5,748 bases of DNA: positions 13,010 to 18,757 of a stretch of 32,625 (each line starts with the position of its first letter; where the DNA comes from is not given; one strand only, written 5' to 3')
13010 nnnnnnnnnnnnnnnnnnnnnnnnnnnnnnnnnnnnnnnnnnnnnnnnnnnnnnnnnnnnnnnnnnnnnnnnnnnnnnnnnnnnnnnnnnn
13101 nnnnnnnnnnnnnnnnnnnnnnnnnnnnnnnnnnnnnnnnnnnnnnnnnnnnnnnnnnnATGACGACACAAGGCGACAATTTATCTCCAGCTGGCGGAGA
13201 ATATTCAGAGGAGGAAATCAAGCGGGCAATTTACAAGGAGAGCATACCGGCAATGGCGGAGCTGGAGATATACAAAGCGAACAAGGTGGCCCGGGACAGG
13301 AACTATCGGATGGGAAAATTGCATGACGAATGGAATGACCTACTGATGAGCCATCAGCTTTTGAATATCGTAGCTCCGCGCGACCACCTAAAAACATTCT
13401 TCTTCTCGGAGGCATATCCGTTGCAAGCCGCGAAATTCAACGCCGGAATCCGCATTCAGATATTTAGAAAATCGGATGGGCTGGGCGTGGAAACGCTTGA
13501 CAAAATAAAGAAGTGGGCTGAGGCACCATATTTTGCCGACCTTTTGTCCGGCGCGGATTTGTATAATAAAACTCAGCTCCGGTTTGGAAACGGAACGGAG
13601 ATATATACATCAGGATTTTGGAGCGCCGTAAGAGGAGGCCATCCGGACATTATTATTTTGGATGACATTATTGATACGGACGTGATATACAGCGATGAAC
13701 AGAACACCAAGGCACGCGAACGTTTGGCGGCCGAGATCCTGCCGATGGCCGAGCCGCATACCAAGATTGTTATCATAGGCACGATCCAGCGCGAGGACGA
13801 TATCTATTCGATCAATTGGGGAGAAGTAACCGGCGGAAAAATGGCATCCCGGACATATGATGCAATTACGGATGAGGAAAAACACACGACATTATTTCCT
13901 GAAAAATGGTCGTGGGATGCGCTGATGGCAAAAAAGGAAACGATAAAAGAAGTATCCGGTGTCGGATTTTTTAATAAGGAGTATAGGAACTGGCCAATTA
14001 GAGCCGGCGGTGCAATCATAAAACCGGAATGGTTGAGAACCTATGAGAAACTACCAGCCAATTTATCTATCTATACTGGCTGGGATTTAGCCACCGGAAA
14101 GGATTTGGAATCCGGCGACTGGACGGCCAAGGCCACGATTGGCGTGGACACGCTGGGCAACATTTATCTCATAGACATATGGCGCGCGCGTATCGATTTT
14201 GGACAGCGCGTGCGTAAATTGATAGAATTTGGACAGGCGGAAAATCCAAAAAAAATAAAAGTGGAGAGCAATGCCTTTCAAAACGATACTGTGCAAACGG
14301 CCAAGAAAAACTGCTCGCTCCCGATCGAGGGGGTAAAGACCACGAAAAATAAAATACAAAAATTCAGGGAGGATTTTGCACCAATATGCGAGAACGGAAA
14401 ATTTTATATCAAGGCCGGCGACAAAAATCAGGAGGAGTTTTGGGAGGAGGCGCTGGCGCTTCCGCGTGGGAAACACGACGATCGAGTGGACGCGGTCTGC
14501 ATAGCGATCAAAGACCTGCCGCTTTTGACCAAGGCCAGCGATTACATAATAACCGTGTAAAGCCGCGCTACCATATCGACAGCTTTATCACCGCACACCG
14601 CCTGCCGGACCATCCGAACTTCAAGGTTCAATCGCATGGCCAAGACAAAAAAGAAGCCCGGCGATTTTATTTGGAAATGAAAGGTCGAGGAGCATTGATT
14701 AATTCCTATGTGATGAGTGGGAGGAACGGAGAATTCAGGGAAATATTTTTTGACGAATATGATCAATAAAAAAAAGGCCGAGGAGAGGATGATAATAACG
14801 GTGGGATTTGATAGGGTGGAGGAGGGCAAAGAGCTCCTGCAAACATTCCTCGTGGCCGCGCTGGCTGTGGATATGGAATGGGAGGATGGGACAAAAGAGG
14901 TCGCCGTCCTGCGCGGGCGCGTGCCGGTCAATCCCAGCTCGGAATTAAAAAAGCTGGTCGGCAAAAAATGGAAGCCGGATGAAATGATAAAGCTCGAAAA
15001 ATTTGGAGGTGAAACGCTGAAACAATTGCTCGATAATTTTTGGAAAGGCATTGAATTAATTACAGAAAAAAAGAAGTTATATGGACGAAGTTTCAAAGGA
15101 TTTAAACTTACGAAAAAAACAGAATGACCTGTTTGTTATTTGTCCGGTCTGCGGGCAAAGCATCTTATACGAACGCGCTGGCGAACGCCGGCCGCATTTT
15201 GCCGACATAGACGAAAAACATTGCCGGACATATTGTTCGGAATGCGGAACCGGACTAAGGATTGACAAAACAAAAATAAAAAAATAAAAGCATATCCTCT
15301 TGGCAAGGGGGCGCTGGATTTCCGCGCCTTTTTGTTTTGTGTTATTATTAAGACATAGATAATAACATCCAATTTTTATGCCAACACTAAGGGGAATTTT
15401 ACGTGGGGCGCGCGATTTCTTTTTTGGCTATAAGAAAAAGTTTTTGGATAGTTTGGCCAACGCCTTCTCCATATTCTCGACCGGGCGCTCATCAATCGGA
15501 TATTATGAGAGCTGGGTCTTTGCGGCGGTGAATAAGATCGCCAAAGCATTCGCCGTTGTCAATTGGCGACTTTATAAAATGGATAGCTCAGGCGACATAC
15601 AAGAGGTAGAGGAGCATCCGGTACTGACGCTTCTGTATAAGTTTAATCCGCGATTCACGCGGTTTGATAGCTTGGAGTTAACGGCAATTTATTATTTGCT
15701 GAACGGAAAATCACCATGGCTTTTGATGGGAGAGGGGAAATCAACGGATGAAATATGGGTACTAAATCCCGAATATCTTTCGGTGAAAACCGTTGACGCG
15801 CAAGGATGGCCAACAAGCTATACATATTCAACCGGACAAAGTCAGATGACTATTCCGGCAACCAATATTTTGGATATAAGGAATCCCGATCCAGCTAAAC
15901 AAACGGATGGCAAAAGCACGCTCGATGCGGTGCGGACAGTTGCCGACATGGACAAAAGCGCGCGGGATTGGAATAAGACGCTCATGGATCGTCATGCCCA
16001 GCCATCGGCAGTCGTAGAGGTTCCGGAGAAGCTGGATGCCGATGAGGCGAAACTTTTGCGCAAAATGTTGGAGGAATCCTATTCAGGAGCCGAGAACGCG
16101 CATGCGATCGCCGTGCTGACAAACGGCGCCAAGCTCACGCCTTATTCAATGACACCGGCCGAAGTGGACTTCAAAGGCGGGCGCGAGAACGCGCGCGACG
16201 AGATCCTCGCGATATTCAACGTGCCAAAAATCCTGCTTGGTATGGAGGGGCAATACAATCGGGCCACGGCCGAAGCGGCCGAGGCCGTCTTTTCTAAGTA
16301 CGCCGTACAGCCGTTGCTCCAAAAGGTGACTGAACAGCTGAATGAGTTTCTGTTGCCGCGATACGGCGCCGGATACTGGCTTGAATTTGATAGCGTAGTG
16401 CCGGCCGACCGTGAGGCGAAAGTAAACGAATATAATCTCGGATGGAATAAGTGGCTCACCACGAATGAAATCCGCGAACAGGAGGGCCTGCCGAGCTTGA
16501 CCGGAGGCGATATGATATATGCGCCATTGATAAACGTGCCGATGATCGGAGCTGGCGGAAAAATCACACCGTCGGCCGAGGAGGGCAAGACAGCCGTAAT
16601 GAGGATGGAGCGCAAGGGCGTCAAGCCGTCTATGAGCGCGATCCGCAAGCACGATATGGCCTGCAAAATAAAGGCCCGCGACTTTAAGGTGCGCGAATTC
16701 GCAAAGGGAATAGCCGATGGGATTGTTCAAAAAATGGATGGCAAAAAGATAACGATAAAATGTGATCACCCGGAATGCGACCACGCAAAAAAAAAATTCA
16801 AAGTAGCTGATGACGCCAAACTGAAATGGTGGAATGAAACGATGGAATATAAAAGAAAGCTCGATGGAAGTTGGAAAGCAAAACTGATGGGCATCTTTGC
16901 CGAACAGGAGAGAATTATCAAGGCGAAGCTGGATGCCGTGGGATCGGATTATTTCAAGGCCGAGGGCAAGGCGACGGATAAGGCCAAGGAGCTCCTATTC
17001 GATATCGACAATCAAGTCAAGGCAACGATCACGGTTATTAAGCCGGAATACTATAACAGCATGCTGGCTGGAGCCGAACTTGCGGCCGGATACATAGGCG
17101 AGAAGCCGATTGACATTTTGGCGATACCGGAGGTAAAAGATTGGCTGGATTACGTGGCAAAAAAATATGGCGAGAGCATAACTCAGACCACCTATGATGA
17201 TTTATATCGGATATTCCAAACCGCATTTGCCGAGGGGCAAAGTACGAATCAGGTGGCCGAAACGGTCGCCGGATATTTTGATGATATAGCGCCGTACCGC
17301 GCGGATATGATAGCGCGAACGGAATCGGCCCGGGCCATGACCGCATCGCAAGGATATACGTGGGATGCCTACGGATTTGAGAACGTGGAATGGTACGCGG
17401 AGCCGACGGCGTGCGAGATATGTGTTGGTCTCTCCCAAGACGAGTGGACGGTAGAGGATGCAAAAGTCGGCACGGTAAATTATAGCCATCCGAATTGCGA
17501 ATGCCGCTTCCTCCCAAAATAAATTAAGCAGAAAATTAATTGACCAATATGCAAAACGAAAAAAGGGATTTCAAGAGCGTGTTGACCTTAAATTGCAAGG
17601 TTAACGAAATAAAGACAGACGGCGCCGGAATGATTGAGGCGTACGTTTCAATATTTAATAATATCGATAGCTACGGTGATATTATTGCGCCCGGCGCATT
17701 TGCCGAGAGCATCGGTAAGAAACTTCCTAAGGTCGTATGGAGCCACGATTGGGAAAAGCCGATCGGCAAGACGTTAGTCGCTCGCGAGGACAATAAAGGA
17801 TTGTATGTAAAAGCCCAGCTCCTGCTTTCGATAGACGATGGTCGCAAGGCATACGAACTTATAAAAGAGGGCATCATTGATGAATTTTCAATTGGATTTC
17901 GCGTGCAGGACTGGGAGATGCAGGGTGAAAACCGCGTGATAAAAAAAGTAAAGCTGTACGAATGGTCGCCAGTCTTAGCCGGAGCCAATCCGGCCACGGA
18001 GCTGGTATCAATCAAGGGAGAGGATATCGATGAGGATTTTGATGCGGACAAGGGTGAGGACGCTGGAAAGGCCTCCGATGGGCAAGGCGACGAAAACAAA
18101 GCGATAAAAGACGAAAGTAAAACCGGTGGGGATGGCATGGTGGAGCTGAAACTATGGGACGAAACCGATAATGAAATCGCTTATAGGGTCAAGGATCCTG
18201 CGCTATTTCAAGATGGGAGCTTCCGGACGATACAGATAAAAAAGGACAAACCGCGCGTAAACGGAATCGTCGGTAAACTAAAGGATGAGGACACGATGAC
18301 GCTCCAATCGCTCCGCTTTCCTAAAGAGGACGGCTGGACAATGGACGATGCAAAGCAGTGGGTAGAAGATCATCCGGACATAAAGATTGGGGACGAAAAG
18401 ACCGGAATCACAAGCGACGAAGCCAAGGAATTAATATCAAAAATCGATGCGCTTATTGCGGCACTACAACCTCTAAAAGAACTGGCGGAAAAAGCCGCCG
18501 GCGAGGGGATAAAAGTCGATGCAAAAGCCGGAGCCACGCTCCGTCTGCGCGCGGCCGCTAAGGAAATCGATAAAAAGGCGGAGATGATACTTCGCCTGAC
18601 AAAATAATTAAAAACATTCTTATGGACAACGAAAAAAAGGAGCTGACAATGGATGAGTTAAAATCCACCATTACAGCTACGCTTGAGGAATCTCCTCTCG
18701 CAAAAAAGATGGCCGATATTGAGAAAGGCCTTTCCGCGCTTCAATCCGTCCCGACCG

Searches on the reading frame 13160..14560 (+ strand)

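Call 8: search_protein_families(library=pfam, proteins=[window:13160-14560:+], max_evalue=0.01)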
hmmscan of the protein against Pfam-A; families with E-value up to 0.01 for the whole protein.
window:13160-14560:+ (466 aa): 1 family
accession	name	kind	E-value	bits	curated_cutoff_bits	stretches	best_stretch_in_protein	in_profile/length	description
PF17289.8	Terminase_6C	-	5.8e-09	36.5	22.6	1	307-450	2-152/155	Terminase RNaseH-like domain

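Call 9: search_protein_families(library=phrogs, proteins=[window:13160-14560:+], max_evalue=0.01)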
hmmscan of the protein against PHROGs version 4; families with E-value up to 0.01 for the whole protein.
window:13160-14560:+ (466 aa): 8 families
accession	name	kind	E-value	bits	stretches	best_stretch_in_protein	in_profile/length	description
phrog_38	-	head and packaging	3.9e-64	218.6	1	49-456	288-706/760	terminase large subunit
phrog_5573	-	head and packaging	2.6e-17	64.1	1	241-451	23-232/250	terminase large subunit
phrog_979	-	head and packaging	3.5e-17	63.3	1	277-457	405-603/642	terminase large subunit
phrog_28155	-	head and packaging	7.1e-14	53.2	1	44-205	38-199/260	terminase large subunit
phrog_2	-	head and packaging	2e-07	31.1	1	64-451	276-590/807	terminase large subunit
phrog_4758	-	head and packaging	0.0018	18.6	1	138-222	139-220/243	terminase large subunit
phrog_9453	-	head and packaging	0.0034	18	0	277-338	2-66/233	terminase large subunit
phrog_31692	-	head and packaging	0.0045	17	0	298-390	134-227/328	terminase large subunit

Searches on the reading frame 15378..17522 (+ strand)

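Call 8: search_protein_families(library=pfam, proteins=[window:15378-17522:+], max_evalue=0.01)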
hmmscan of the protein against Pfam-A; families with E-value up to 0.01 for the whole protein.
window:15378-17522:+ (714 aa): 3 families
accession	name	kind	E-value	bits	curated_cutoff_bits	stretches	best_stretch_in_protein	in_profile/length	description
PF04860.17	Phage_portal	-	2.9e-63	214.5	39.1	1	46-370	2-321/321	Phage portal protein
PF04233.19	Phage_Mu_F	-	0.00055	21.1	29.6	1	615-711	9-111/112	Phage Mu protein F like protein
PF15500.11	Ntox1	-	0.0023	18.7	25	0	461-515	27-77/96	Putative RNase-like toxin, toxin_1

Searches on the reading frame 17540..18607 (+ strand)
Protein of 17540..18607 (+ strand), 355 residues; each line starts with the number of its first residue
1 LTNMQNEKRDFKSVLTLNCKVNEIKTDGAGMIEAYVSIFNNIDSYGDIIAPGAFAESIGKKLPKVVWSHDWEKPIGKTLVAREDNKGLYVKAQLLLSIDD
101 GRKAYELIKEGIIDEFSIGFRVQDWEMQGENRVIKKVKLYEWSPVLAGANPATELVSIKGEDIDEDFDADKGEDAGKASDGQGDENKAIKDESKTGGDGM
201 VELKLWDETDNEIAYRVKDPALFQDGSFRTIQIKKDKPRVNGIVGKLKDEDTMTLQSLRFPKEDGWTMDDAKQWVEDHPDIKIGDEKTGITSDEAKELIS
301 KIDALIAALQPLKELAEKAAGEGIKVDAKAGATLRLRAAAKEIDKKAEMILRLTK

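Call 8: search_protein_families(library=pfam, proteins=[window:17540-18607:+], max_evalue=0.01)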
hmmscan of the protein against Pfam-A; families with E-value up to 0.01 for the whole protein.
window:17540-18607:+ (355 aa): 1 family
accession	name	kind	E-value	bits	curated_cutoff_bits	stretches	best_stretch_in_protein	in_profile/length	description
PF04586.22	Peptidase_S78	-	7e-30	104.8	21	1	20-156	4-153/165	Caudovirus prohead serine protease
